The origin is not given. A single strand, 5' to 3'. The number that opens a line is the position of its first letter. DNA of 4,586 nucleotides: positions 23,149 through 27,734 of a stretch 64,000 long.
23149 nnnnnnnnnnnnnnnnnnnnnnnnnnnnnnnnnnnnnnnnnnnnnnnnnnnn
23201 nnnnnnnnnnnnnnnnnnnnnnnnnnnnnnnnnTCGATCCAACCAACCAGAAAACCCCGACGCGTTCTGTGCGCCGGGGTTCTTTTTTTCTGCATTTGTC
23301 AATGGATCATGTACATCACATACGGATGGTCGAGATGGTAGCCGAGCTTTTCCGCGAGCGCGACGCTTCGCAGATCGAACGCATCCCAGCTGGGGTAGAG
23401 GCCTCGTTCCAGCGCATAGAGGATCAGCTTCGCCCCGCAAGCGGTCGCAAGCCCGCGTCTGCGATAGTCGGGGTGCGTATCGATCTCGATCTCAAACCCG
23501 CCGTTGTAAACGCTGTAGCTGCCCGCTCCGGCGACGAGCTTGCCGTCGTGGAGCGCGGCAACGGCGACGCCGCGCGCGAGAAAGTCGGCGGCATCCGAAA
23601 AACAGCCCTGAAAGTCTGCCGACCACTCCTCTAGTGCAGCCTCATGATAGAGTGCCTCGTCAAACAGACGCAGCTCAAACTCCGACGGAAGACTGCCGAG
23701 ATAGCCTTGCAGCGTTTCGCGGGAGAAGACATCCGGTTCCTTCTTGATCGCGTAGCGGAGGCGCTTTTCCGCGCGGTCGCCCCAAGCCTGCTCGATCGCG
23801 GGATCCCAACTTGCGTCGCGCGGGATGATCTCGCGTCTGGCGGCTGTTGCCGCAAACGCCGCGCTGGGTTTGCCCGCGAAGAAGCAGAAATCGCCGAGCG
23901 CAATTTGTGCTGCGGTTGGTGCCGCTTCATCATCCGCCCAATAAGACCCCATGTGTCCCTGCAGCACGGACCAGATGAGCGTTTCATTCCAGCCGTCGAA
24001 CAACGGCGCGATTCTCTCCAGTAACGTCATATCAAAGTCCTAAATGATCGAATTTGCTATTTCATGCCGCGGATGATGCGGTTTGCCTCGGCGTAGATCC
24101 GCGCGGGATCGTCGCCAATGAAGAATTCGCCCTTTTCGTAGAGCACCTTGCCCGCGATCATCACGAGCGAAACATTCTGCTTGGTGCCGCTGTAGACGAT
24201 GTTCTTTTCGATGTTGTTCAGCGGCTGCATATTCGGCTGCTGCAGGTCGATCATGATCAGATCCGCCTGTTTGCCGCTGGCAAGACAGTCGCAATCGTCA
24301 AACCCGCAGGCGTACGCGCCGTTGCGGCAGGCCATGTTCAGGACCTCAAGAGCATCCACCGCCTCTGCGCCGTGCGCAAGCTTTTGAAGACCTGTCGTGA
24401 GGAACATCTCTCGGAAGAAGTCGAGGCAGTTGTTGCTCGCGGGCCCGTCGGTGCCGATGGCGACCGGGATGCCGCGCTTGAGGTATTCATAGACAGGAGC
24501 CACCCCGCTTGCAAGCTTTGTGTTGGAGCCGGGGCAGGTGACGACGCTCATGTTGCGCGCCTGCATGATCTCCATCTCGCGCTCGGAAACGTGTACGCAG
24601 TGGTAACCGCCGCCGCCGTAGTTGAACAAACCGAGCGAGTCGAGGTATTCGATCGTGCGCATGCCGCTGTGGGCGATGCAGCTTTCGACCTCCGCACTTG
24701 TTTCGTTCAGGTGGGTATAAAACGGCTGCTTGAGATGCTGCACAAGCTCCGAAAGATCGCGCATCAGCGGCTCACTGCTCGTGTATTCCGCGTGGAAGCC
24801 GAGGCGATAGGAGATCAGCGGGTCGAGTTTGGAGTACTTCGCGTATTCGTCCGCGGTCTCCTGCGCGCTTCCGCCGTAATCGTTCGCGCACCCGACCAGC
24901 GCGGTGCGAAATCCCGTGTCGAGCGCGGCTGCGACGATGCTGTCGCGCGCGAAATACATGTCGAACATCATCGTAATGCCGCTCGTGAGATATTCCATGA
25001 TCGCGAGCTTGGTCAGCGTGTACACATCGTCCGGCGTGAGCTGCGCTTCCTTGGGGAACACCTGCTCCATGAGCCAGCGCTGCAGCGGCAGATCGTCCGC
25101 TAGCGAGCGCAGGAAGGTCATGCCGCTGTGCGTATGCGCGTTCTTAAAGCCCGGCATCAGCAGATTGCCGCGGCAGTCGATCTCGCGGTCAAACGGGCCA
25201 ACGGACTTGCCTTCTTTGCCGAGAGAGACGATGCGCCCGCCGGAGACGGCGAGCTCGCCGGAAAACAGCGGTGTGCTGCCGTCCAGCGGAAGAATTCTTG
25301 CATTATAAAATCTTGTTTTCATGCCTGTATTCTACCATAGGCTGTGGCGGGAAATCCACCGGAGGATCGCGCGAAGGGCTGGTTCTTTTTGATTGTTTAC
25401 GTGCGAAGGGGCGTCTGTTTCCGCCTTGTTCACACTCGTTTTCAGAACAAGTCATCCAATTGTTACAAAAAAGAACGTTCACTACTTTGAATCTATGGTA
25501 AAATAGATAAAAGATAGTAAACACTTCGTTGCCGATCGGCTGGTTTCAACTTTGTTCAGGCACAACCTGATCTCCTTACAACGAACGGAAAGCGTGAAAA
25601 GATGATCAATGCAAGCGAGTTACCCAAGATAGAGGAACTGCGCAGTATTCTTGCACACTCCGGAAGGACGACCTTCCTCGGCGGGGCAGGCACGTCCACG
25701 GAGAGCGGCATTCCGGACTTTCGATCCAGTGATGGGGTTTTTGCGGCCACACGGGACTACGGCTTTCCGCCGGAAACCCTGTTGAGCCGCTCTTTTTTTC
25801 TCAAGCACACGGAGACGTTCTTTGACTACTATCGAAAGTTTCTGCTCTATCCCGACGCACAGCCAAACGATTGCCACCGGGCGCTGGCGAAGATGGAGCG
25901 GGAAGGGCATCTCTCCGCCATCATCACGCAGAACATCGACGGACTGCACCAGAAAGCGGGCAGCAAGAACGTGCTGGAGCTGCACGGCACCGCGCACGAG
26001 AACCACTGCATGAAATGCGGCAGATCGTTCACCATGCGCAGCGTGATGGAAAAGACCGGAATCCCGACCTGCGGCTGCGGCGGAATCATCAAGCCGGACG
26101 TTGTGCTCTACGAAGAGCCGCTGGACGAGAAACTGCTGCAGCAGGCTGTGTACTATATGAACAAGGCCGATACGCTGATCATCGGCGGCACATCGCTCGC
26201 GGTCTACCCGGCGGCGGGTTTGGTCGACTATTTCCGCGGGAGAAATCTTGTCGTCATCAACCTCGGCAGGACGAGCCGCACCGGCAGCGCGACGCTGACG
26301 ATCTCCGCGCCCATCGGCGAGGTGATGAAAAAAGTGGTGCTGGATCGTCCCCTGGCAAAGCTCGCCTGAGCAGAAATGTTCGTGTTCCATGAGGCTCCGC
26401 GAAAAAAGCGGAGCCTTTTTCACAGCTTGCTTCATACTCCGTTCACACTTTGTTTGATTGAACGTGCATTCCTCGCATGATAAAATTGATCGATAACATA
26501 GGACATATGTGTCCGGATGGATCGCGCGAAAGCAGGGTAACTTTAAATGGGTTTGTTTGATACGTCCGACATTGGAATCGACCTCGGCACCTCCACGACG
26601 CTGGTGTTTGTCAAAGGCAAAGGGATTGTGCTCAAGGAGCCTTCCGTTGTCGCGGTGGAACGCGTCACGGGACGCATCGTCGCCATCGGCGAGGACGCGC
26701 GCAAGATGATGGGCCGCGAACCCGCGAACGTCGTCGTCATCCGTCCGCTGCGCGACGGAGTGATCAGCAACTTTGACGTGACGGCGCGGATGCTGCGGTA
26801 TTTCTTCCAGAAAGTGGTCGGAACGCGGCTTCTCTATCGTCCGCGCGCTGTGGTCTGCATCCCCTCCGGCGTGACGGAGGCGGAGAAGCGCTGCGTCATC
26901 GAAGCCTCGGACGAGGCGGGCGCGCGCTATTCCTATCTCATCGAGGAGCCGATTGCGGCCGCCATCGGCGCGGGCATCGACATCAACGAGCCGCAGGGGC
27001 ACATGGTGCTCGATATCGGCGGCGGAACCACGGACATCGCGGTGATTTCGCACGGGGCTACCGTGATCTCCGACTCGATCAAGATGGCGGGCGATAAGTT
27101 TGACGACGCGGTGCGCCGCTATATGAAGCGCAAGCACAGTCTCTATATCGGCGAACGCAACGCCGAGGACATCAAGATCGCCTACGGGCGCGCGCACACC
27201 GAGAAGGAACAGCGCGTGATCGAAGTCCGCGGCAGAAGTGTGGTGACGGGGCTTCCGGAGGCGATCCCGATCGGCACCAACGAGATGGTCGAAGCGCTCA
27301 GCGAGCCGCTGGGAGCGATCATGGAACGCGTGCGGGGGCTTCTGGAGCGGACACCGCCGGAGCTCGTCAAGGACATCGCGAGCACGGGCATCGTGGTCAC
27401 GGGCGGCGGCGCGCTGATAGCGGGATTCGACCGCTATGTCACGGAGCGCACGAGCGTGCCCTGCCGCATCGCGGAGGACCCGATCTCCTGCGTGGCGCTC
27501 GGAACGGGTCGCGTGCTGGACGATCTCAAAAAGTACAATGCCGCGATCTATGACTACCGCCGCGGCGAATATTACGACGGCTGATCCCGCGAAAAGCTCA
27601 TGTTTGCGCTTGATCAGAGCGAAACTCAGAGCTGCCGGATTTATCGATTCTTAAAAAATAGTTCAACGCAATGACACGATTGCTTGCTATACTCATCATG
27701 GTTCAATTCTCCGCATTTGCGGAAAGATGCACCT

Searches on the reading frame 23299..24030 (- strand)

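Call 33: search_protein_families(library=pfam, proteins=[window:23299-24030:-], max_evalue=0.001)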
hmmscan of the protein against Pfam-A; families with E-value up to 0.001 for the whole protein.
window:23299-24030:- (243 aa): 4 families
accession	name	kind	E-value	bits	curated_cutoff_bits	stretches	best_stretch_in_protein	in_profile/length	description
PF12746.13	GNAT_acetyltran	-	5.8e-83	278.7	26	1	9-240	2-243/243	GNAT acetyltransferase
PF00583.31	Acetyltransf_1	-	1.1e-10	42.2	20.7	1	134-231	14-116/116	Acetyltransferase (GNAT) family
PF13508.13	Acetyltransf_7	-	0.00052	20.8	27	1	157-232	6-83/84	Acetyltransferase (GNAT) domain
PF13302.13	Acetyltransf_3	-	0.00055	21.1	25.4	1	131-231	35-137/138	Acetyltransferase (GNAT) domain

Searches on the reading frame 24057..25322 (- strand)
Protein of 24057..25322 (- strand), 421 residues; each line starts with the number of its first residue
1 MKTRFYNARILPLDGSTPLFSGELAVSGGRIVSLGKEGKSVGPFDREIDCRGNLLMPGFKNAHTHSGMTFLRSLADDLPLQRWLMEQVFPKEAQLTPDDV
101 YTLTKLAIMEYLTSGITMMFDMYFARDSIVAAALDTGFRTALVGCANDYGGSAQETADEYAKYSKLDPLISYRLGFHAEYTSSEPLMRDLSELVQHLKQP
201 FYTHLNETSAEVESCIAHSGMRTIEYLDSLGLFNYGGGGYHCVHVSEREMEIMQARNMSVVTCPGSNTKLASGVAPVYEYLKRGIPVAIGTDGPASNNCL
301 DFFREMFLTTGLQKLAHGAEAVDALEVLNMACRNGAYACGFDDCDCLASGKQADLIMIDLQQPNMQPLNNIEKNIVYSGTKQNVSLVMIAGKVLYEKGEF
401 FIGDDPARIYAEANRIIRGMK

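Call 33: search_protein_families(library=pfam, proteins=[window:24057-25322:-], max_evalue=0.001)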
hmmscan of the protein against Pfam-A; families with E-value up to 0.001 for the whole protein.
window:24057-25322:- (421 aa): 2 families
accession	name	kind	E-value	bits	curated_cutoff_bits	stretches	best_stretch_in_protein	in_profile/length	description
PF01979.26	Amidohydro_1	-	5.2e-54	184.2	25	1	55-393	2-344/345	Amidohydrolase family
PF07969.17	Amidohydro_3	-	2.3e-14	54.2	29.7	1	187-395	264-472/472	Amidohydrolase family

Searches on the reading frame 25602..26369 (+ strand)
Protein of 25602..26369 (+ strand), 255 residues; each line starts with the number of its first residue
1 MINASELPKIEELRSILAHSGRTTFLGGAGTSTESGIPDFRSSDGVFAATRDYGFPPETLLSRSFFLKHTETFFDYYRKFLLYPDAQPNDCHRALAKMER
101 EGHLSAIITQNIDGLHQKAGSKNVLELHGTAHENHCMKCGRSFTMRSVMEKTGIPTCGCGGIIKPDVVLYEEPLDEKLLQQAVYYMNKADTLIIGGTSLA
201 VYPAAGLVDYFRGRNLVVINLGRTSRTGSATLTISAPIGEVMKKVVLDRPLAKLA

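Call 33: search_protein_families(library=pfam, proteins=[window:25602-26369:+], max_evalue=0.001)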
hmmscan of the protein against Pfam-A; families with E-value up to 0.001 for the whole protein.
window:25602-26369:+ (255 aa): 1 family
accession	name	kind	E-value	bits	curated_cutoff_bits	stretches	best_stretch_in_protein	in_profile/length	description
PF02146.23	SIR2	-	5e-48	163.9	24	1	28-203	1-180/180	Sir2 family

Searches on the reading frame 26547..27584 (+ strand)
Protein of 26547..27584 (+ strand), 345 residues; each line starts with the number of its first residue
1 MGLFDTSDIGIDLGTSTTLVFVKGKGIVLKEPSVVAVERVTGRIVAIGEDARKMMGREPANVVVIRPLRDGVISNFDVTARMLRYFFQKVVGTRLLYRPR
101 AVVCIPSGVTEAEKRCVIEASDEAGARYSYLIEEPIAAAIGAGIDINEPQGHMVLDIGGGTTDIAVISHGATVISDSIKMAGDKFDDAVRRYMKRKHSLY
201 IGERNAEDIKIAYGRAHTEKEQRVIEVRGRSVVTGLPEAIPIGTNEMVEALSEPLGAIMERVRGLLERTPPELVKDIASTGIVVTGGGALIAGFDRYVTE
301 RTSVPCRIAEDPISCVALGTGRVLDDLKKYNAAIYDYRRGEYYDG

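Call 33: search_protein_families(library=pfam, proteins=[window:26547-27584:+], max_evalue=0.001)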
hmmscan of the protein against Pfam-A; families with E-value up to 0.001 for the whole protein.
window:26547-27584:+ (345 aa): 7 families
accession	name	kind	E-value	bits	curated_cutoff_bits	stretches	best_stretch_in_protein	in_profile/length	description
PF06723.19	MreB_Mbl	-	5e-130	433.6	27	1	7-330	2-325/327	MreB/Mbl protein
PF14450.12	FtsA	-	2.1e-12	47.9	31.8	1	153-314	1-122/127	Cell division protein FtsA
PF00012.26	HSP70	-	9.2e-12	44.4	20.6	1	100-197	135-238/599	Hsp70 protein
PF00022.25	Actin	-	4.1e-09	35.9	27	1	29-196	28-190/410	Actin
PF25216.1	Volactin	-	1.4e-05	25.2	35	1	35-302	49-291/321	Volactin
PF11104.14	PilM_2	-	0.00012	21.6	27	0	282-310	278-306/340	Type IV pilus assembly protein PilM;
PF06277.17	EutA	-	0.00014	21.4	27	0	136-183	126-176/475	Ethanolamine utilisation protein EutA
